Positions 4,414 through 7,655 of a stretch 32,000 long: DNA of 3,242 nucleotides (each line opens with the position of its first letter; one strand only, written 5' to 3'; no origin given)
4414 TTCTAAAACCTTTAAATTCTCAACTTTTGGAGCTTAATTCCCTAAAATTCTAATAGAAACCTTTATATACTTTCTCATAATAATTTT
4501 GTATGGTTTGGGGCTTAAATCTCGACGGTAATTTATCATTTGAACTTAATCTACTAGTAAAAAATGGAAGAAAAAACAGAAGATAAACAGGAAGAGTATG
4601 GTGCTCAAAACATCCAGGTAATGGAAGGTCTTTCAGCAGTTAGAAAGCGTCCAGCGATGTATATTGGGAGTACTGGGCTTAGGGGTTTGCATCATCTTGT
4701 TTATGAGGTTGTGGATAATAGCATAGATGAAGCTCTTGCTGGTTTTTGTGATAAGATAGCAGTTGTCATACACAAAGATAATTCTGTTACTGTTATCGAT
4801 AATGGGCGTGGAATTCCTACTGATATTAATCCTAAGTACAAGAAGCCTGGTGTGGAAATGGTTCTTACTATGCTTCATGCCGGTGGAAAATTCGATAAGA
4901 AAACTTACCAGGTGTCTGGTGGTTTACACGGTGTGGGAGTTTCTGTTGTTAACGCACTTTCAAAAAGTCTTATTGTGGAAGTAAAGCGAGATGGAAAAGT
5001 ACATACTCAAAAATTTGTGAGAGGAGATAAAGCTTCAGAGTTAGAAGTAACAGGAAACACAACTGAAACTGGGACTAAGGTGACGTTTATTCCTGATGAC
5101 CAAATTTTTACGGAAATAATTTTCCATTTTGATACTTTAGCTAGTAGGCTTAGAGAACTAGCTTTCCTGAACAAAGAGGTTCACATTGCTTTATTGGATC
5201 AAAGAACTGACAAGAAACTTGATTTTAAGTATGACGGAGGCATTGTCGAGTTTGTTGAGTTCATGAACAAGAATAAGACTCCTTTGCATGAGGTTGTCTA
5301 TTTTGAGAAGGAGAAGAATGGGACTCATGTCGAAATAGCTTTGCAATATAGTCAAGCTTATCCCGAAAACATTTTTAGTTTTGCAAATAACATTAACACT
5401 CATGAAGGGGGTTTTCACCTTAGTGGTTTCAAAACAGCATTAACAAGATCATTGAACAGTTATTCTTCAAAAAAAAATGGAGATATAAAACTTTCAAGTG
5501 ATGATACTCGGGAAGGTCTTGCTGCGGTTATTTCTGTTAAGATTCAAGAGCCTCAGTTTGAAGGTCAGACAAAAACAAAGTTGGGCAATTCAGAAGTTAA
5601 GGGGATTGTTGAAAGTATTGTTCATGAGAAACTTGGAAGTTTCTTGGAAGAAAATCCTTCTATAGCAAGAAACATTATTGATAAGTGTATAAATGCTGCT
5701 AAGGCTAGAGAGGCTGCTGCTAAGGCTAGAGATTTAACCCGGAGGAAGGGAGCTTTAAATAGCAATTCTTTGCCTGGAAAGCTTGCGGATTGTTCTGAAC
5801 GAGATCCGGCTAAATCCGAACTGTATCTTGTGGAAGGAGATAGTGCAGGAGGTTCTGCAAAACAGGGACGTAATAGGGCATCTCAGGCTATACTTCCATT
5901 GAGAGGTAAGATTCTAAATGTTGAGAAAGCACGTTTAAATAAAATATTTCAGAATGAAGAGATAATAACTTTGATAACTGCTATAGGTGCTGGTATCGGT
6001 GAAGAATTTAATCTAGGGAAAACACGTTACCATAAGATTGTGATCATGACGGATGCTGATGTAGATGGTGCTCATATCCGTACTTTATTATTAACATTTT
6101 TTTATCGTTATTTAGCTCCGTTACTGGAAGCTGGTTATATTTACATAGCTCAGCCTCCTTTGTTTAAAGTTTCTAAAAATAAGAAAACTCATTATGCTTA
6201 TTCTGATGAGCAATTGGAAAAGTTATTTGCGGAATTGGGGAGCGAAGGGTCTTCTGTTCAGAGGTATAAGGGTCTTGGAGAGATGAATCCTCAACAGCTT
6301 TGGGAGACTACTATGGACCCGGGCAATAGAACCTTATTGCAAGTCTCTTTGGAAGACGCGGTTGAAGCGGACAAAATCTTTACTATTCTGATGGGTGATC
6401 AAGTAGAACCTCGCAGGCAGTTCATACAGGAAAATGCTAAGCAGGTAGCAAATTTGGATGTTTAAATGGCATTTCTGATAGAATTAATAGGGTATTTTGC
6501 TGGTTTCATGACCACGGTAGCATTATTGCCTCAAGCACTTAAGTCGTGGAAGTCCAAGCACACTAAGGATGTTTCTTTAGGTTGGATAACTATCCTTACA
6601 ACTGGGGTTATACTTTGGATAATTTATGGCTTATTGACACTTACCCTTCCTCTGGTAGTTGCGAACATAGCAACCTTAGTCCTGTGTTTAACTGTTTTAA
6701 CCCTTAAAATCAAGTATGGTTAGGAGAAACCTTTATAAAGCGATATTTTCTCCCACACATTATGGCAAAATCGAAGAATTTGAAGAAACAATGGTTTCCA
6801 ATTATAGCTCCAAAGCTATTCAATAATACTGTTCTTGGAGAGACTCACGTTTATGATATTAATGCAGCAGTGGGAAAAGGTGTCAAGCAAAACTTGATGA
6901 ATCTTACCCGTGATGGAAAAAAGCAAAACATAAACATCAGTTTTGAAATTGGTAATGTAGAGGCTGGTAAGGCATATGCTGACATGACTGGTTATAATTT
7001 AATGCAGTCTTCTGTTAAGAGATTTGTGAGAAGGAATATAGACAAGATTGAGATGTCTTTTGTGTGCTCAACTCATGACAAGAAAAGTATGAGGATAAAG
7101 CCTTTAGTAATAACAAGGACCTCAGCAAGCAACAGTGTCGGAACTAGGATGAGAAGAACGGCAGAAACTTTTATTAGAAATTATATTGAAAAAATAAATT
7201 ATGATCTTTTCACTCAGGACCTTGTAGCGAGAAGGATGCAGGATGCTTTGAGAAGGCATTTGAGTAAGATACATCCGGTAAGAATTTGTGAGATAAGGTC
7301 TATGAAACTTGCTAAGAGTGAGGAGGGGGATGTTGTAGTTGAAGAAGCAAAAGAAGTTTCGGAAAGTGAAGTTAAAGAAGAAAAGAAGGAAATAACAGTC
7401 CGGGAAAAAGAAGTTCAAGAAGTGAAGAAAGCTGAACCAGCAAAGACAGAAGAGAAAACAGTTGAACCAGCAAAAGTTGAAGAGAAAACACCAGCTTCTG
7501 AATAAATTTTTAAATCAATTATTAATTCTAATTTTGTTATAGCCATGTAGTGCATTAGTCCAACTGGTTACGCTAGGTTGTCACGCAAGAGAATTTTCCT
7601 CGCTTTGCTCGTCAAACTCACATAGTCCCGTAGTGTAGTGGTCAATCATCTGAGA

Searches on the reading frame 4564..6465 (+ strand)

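Call 9: search_protein_families(library=pfam, proteins=[window:4564-6465:+])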
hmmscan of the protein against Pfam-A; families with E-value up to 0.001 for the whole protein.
window:4564-6465:+ (633 aa): 4 families
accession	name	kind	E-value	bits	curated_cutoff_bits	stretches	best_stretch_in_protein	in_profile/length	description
PF00204.31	DNA_gyraseB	-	1.6e-59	200.7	27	1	226-390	1-172/173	DNA gyrase B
PF00986.26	DNA_gyraseB_C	-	1e-31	109.3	29.8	1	562-622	3-63/63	DNA gyrase B subunit, carboxyl terminus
PF01751.28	Toprim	-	3.2e-18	66.1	23.1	1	419-530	1-95/96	Toprim domain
PF02518.31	HATPase_c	-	7.7e-16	59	26.4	1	40-178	4-108/111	Histidine kinase-, DNA gyrase B-, and HSP90-like ATPase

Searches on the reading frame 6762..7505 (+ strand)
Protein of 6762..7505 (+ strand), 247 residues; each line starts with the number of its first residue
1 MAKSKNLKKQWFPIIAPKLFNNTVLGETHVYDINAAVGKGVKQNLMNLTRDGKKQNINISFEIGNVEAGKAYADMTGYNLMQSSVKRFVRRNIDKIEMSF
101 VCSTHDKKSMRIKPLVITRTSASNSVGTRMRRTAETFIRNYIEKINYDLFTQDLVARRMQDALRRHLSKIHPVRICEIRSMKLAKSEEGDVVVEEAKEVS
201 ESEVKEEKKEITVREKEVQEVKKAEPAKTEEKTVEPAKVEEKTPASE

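Call 9: search_protein_families(library=pfam, proteins=[window:6762-7505:+])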
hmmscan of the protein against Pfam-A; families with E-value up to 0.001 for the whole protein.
window:6762-7505:+ (247 aa): 1 family
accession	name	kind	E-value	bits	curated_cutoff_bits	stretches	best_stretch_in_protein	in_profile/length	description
PF01015.23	Ribosomal_S3Ae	-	7.2e-35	120.7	29.3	1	6-185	10-189/191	Ribosomal S3Ae family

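Call 11: find_related_loci(query=window:6762-7505:+, collection=genome_contigs, flank=4000)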
Query window:6762-7505:+ (247 aa) in genome_contigs; peptide patterns used: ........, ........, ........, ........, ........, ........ (x = any residue, [..] = any of these).
165 stretches matched a pattern, but none encodes a relative of the query by tblastn (E <= 1e-3).

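Call 12: find_encoding_contigs(protein=window:6762-7505:+, flank=3000, max_places=10)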
Protein window:6762-7505:+ (247 aa): 9 contigs read that carry it; 4 places shown.
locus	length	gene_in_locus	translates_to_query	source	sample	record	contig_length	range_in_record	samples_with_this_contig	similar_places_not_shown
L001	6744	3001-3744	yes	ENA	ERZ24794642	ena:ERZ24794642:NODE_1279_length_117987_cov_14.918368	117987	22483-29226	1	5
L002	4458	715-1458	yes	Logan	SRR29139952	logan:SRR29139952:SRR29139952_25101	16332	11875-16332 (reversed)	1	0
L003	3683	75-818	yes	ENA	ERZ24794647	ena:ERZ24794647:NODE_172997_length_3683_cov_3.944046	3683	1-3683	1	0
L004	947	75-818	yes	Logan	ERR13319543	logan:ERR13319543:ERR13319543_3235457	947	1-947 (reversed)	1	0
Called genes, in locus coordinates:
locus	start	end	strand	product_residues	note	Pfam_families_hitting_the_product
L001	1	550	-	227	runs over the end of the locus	-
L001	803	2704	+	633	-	PF02518:HATPase_c, PF00204:DNA_gyraseB, PF01751:Toprim, PF00986:DNA_gyraseB_C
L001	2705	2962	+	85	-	PF04193:PQ-loop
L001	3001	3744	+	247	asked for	PF01015:Ribosomal_S3Ae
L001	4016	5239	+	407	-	PF08886:GshA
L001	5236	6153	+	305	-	PF02951:GSH-S_N, PF08443:RimK, PF02955:GSH-S_ATP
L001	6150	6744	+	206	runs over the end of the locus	PF01163:RIO1 (weak), PF01636:APH (faint)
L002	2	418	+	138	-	?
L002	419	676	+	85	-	PF04193:PQ-loop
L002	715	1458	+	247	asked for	PF01015:Ribosomal_S3Ae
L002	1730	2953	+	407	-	PF08886:GshA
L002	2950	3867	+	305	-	PF02951:GSH-S_N, PF08443:RimK, PF02955:GSH-S_ATP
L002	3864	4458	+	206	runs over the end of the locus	PF01163:RIO1 (weak), PF01636:APH (faint)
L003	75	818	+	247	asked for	PF01015:Ribosomal_S3Ae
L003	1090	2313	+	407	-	PF08886:GshA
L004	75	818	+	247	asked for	PF01015:Ribosomal_S3Ae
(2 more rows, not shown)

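Call 13: find_homologous_proteins(query=window:6762-7505:+)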
Query window:6762-7505:+ (247 aa): 71 proteins with E <= 0.001 among 909 candidates.
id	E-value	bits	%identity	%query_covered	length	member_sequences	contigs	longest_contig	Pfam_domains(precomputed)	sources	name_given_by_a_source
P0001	4.0e-141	486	92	100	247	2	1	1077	PF01015.24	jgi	-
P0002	3.6e-109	382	77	98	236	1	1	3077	PF01015.24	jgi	-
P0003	4.0e-70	254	52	100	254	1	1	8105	PF01015.24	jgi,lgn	-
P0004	6.8e-69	250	56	80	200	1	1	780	PF01015.24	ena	-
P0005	9.5e-69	250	57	76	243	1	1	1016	PF01015.24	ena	-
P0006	3.2e-65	238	56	75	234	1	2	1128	PF01015.24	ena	-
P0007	9.6e-64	233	48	96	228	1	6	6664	PF01015.24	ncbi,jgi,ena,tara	jgi:ribosomal protein S3AE|tara:strand:+ start:92 stop:778 length:687 start_codon:yes stop_codon:yes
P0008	8.1e-61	224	48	88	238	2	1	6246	PF01015.24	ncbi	-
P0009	8.9e-58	214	52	80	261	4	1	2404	PF01015.24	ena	-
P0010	1.5e-48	184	46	74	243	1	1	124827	PF01015.24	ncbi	-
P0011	9.7e-48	181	48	71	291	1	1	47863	PF01015.24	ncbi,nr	ncbi:hypothetical protein KY331_00650 [Candidatus Woesearchaeota archaeon]|nr:hypothetical protein [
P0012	3.3e-47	179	43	74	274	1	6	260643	PF01015.24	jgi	-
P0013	3.9e-47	179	42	76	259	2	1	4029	PF01015.24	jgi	-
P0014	4.1e-47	179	47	70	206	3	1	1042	PF01015.24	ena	-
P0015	6.2e-46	175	45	74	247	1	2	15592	PF01015.24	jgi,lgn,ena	-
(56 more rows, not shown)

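Call 15: find_encoding_contigs(protein=P0002, flank=3000, max_places=3)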
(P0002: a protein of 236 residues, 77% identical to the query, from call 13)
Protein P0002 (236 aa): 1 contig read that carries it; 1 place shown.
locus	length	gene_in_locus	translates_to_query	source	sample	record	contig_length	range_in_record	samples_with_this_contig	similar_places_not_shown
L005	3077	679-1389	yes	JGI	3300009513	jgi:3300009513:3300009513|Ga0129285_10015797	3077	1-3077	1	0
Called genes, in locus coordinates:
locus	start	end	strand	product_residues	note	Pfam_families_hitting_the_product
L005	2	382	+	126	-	PF00986:DNA_gyraseB_C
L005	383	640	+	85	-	PF04193:PQ-loop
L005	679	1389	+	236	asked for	PF01015:Ribosomal_S3Ae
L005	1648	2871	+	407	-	PF08886:GshA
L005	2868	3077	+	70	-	?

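Call 16: find_encoding_contigs(protein=P0003, flank=3000, max_places=3)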
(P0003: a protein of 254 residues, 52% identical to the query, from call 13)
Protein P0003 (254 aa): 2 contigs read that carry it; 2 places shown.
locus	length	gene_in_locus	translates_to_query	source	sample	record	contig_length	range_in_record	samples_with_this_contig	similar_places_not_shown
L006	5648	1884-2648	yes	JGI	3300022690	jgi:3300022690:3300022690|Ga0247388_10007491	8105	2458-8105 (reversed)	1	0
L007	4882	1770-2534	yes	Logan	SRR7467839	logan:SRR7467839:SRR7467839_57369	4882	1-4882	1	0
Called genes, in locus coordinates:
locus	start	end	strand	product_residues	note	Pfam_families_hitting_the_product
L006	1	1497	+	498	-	?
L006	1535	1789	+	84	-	PF03083:MtN3_slv (weak), PF04193:PQ-loop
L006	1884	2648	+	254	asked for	PF01015:Ribosomal_S3Ae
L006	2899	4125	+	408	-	PF08886:GshA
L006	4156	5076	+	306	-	PF02951:GSH-S_N, PF08443:RimK, PF02955:GSH-S_ATP, PF14398:ATPgrasp_YheCD (weak)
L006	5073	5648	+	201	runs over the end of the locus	PF00069:Pkinase, PF01163:RIO1, PF03109:ABC1 (weak)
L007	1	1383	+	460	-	?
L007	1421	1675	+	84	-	PF03083:MtN3_slv (weak), PF04193:PQ-loop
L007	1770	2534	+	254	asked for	PF01015:Ribosomal_S3Ae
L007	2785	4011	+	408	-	PF08886:GshA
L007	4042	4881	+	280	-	?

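Call 17: find_encoding_contigs(protein=P0001, flank=3000, max_places=3)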
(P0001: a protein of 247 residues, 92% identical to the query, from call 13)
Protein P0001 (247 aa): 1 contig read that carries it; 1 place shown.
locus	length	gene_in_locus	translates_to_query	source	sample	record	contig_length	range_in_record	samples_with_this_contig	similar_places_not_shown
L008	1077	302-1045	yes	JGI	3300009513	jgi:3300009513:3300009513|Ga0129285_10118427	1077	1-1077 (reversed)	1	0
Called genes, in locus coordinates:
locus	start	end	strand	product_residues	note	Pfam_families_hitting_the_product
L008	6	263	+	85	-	PF04193:PQ-loop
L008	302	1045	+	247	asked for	PF01015:Ribosomal_S3Ae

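Call 46: find_encoding_contigs(protein=P0007, flank=5000, max_places=2)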
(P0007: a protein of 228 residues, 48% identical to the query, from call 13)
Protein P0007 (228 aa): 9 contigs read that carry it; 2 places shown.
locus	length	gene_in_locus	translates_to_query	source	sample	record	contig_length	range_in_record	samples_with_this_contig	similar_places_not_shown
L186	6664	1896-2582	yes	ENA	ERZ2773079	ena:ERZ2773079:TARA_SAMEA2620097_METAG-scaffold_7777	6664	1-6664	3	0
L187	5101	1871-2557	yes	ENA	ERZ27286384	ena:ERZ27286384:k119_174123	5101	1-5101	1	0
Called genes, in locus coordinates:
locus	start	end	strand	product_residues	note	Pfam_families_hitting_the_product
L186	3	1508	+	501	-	?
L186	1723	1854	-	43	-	-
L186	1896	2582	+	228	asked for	PF01015:Ribosomal_S3Ae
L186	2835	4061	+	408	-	PF08886:GshA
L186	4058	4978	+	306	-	PF02951:GSH-S_N, PF08443:RimK, PF02955:GSH-S_ATP, PF14398:ATPgrasp_YheCD (weak)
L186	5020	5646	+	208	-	PF00069:Pkinase (weak), PF01163:RIO1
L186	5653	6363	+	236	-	PF00702:Hydrolase, PF13344:Hydrolase_6 (faint), PF13419:HAD_2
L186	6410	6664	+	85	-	?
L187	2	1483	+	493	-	?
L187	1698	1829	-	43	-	-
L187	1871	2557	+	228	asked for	PF01015:Ribosomal_S3Ae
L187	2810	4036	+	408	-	PF08886:GshA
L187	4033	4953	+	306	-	PF02951:GSH-S_N, PF08443:RimK, PF02955:GSH-S_ATP, PF14398:ATPgrasp_YheCD (weak)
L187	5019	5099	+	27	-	?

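Call 47: find_encoding_contigs(protein=P0008, flank=5000, max_places=2)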
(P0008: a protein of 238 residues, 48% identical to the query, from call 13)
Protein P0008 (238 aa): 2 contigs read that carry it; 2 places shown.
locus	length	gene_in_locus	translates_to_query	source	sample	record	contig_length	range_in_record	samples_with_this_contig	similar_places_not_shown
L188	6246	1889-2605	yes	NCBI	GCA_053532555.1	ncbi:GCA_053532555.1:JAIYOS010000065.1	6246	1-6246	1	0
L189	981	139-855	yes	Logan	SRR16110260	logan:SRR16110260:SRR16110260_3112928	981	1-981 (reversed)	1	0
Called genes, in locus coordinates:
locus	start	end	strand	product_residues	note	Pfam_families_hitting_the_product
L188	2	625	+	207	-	?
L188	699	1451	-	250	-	PF02616:SMC_ScpA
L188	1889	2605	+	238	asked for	PF01015:Ribosomal_S3Ae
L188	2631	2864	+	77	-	-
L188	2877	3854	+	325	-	PF23023:Anti-Pycsar_Apyc1 (weak), PF13483:Lactamase_B_3 (weak), PF12706:Lactamase_B_2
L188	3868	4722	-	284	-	PF06550:SPP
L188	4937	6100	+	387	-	PF01609:DDE_Tnp_1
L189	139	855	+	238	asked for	PF01015:Ribosomal_S3Ae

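Call 48: find_encoding_contigs(protein=P0010, flank=6000, max_places=2)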
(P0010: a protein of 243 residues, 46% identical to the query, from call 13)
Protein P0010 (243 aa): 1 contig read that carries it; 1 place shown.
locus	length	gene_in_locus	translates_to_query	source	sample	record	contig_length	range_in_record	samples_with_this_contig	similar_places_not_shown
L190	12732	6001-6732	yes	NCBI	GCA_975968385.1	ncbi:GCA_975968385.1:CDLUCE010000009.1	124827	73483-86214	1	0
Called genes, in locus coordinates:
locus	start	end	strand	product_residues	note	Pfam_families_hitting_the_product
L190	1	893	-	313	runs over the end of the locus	-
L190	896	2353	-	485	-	-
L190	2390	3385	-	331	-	PF04014:MazE_antitoxin (weak), PF01895:PhoU (weak)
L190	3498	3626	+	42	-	-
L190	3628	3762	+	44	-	-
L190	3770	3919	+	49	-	-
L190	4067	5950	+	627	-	PF02518:HATPase_c, PF00204:DNA_gyraseB, PF01751:Toprim, PF00986:DNA_gyraseB_C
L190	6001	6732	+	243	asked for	PF01015:Ribosomal_S3Ae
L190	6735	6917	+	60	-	PF12797:Fer4_2 (weak), PF00037:Fer4 (weak), PF12837:Fer4_6 (weak), PF13237:Fer4_10, PF14697:Fer4_21 (faint), PF12800:Fer4_4 (faint), PF12838:Fer4_7 (weak), PF13187:Fer4_9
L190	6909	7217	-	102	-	PF03692:CxxCxxCC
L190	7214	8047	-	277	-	PF00571:CBS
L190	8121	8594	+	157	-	-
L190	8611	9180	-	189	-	-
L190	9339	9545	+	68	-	-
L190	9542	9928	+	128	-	PF01467:CTP_transf_like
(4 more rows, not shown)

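Call 49: find_encoding_contigs(protein=P0011, flank=6000, max_places=2)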
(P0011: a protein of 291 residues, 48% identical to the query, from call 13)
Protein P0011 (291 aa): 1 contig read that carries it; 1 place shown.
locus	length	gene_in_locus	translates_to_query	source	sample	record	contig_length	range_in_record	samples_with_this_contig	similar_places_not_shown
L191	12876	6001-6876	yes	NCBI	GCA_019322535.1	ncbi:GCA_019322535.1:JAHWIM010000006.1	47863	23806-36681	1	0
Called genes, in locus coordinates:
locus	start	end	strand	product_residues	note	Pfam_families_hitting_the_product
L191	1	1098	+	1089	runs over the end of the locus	PF00072:Response_reg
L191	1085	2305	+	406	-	-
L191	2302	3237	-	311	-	-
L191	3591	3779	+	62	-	-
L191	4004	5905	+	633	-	PF02518:HATPase_c, PF00204:DNA_gyraseB, PF01751:Toprim, PF00986:DNA_gyraseB_C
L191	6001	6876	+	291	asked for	PF01015:Ribosomal_S3Ae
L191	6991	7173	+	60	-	PF12797:Fer4_2 (weak), PF00037:Fer4 (weak), PF12837:Fer4_6 (weak), PF13237:Fer4_10, PF14697:Fer4_21, PF12838:Fer4_7 (weak), PF13187:Fer4_9, PF00037:Fer4 (weak), +3 more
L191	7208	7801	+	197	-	PF04367:DUF502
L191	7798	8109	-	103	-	PF03692:CxxCxxCC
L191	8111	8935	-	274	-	PF00571:CBS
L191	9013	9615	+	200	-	PF03692:CxxCxxCC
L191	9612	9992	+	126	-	PF01467:CTP_transf_like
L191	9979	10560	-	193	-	PF03891:DUF333, PF00127:Copper-bind, PF13473:Cupredoxin_1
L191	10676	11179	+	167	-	-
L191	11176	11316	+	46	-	-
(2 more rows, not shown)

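Call 67: find_encoding_contigs(protein=P0009, flank=3000, max_places=4)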
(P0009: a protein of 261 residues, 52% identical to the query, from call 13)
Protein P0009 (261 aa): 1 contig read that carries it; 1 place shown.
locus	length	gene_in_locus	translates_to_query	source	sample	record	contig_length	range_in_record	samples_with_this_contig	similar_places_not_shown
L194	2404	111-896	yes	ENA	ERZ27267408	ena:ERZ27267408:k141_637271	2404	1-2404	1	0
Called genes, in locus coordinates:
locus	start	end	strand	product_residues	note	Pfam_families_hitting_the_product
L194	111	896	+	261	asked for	PF01015:Ribosomal_S3Ae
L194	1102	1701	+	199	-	PF00069:Pkinase, PF01163:RIO1, PF01636:APH (faint), PF07714:PK_Tyr_Ser-Thr (faint)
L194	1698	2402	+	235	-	PF00702:Hydrolase, PF12710:HAD, PF13419:HAD_2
